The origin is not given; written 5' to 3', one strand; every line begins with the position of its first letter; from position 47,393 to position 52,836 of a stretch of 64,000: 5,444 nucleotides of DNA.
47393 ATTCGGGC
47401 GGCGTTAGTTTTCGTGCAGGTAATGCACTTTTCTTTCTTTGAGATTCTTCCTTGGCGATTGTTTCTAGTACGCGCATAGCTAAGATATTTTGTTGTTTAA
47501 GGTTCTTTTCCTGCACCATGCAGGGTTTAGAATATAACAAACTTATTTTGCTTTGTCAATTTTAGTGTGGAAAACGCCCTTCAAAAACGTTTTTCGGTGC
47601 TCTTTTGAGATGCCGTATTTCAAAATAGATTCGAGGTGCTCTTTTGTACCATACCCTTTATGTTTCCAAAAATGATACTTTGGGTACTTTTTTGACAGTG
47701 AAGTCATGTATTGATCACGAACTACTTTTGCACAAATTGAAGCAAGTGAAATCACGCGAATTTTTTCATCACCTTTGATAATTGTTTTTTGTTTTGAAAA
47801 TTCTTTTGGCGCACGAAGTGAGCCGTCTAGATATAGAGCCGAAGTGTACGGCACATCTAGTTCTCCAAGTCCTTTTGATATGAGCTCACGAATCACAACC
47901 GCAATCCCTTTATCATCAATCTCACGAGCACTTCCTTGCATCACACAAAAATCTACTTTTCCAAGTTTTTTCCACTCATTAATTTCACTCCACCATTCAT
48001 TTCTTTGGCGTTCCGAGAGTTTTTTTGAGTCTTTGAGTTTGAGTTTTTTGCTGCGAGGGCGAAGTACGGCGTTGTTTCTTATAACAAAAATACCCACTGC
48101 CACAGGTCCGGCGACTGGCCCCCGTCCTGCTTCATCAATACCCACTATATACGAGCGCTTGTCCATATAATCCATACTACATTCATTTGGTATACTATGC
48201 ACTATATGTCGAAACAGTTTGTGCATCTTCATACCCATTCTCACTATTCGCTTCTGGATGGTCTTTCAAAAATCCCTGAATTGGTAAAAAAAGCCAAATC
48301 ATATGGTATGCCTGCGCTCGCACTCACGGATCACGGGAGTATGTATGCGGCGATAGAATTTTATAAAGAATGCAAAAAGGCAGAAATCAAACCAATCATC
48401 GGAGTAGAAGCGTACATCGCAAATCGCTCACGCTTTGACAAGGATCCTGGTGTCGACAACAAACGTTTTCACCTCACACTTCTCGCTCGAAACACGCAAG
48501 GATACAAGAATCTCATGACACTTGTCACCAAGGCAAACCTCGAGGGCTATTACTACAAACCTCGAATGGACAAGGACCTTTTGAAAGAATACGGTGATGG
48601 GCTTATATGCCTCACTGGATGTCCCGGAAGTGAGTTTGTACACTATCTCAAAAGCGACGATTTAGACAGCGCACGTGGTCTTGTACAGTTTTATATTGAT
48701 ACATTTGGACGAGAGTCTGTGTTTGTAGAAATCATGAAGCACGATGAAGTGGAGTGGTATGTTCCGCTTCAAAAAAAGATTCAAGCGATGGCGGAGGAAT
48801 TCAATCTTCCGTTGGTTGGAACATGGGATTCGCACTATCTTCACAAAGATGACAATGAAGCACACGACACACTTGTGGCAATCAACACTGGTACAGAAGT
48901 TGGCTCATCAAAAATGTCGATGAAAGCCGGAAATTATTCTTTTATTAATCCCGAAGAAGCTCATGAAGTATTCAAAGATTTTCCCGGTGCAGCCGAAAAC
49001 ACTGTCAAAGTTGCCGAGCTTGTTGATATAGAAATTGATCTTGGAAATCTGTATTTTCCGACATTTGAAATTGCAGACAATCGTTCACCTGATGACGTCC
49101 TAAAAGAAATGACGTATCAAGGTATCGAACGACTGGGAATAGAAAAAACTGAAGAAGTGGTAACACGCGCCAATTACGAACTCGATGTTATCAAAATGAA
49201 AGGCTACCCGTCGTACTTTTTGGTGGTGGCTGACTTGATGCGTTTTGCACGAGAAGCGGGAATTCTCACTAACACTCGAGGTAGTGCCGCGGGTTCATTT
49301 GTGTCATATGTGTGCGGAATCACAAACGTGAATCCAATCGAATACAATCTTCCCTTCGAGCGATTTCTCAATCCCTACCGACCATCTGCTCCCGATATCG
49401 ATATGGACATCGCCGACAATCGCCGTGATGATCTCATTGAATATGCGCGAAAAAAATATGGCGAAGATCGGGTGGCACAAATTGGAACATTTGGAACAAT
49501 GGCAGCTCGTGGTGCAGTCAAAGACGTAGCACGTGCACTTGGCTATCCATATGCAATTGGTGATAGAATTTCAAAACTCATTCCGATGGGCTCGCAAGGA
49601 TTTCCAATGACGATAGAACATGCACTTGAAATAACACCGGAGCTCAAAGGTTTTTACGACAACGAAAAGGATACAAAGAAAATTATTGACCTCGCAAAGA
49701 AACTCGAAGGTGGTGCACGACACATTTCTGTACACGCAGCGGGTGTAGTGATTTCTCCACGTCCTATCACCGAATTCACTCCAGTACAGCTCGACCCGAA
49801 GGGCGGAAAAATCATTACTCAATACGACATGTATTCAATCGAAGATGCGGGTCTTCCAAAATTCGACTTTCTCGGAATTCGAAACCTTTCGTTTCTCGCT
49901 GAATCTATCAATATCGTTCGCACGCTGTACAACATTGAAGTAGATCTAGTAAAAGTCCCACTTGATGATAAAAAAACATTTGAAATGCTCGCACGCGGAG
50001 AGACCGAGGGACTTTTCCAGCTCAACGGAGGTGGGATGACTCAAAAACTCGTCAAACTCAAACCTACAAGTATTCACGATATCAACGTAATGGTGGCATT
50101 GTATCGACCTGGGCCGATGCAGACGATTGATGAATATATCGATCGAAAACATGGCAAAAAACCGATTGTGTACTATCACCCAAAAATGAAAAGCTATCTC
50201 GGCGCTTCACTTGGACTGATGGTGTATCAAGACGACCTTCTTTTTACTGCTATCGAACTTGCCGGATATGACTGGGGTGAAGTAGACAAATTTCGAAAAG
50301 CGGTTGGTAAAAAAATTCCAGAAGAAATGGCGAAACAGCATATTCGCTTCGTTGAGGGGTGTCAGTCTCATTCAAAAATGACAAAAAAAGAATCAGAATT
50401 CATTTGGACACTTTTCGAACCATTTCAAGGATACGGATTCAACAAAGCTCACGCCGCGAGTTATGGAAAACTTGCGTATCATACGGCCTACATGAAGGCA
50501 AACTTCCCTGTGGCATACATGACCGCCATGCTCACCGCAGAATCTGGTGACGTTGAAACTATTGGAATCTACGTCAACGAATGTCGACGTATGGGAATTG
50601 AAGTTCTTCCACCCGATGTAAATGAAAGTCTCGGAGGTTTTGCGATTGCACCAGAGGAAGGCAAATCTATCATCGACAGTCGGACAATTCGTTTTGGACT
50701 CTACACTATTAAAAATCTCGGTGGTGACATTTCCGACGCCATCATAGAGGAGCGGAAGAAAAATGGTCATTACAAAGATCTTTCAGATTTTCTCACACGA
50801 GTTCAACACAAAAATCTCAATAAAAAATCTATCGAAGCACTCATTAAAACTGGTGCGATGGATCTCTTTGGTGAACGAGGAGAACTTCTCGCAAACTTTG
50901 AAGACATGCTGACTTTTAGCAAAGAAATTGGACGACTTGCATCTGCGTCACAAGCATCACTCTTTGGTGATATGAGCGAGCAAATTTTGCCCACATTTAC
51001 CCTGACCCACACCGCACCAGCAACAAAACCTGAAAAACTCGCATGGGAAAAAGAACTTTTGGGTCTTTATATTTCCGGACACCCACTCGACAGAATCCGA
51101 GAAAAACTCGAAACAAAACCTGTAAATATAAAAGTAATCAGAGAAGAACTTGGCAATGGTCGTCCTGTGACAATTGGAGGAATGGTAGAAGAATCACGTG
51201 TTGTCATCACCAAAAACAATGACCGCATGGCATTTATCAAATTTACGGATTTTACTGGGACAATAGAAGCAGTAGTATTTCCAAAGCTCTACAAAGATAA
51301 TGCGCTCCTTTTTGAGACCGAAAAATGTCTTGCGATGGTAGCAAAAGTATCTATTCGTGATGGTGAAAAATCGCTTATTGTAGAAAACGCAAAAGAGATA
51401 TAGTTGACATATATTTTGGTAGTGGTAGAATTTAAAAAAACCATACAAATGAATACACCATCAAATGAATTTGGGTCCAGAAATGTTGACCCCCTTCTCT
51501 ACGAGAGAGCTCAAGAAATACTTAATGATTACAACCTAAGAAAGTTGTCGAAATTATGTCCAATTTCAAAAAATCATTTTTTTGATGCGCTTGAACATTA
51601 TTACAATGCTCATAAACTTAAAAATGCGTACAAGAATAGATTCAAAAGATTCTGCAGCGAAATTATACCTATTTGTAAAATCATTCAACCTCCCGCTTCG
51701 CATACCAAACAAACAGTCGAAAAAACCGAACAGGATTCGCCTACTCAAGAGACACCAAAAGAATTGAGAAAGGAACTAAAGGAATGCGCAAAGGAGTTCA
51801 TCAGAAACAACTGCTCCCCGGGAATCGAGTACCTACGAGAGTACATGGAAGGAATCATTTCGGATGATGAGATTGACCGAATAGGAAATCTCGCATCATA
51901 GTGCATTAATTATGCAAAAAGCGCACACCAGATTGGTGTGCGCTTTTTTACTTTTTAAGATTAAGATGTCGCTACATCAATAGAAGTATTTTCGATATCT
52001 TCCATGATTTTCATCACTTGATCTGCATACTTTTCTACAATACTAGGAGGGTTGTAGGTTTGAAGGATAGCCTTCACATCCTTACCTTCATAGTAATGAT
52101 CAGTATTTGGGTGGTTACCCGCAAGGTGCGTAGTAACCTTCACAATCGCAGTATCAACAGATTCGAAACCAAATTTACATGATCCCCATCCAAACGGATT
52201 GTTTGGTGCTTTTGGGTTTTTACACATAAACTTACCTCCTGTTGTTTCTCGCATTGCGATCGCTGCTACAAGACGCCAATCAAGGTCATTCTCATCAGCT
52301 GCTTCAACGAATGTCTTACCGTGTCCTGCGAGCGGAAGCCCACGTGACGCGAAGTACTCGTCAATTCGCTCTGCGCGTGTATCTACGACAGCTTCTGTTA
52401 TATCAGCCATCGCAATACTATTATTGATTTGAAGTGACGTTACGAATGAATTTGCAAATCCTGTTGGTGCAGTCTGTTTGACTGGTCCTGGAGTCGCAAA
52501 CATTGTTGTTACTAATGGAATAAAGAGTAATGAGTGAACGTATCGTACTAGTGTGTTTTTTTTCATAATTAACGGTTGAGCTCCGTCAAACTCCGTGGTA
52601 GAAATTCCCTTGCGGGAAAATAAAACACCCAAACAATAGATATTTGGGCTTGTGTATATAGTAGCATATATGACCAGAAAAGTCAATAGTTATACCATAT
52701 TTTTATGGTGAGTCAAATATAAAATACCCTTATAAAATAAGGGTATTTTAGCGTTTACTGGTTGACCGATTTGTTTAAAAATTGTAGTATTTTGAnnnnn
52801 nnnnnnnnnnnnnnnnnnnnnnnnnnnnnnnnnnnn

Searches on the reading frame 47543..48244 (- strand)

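Call 59: search_protein_families(library=pfam, proteins=[window:47543-48244:-], max_evalue=0.001)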
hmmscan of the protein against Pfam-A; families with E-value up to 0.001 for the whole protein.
window:47543-48244:- (233 aa): 1 family
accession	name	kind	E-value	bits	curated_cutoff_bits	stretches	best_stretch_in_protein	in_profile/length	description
PF01351.25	RNase_HII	-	7.2e-33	114.6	25.8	1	34-225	1-196/199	Ribonuclease HII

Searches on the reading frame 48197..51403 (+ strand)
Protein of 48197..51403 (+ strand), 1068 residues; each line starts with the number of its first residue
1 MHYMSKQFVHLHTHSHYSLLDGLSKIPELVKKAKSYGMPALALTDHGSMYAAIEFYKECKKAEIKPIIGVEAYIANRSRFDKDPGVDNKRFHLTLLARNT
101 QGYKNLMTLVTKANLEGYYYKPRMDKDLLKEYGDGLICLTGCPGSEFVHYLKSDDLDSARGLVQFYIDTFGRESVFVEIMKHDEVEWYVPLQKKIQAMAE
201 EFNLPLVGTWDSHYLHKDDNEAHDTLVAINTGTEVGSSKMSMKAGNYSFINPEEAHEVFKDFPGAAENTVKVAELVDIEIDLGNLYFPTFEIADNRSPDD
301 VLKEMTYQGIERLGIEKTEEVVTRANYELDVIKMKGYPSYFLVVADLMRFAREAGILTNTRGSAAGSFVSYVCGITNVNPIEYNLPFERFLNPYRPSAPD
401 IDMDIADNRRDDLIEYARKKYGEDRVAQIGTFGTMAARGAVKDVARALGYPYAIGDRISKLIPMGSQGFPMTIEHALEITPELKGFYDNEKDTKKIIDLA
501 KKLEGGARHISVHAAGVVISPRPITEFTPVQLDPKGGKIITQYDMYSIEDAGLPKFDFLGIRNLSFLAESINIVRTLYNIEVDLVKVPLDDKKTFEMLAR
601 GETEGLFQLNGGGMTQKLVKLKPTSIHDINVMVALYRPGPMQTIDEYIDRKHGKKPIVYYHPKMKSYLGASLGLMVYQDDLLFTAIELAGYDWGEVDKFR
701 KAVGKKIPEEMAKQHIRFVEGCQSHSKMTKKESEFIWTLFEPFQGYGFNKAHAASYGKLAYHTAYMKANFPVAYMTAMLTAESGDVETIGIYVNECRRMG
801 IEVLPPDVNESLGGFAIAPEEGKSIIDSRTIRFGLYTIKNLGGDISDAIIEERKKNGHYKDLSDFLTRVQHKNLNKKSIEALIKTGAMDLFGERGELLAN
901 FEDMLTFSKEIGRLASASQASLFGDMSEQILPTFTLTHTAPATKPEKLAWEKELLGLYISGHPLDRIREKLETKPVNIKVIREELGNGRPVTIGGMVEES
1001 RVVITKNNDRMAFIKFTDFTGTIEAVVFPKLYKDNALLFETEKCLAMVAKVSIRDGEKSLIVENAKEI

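Call 38: search_protein_families(library=pfam, proteins=[window:48197-51403:+], max_evalue=0.001)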
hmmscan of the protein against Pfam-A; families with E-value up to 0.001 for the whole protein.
window:48197-51403:+ (1068 aa): 5 families
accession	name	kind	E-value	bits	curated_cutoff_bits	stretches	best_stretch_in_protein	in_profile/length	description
PF07733.18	DNA_pol3_alpha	-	4.5e-93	312.1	23.9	1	301-560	2-260/260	Bacterial DNA polymerase III alpha NTPase domain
PF02811.25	PHP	-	1.2e-55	188.8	26.4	1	10-182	1-164/164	PHP domain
PF17657.6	DNA_pol3_finger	-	4.6e-47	159.9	22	1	563-725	1-165/166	Bacterial DNA polymerase III alpha subunit finger domain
PF14579.12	HHH_6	-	1.2e-25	90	25.6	1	800-893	1-85/90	Helix-hairpin-helix motif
PF01336.31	tRNA_anti-codon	-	1.3e-09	38.2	27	1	991-1067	1-74/75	OB-fold nucleic acid binding domain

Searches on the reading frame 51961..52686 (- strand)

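Call 59: search_protein_families(library=pfam, proteins=[window:51961-52686:-], max_evalue=0.001)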
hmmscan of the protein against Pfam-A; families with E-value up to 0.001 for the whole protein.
window:51961-52686:- (241 aa): 1 family
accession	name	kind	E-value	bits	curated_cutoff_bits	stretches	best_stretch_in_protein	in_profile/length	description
PF01832.25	Glucosaminidase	-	0.00074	20.6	30.2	0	124-232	2-122/123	Mannosyl-glycoprotein endo-beta-N-acetylglucosaminidase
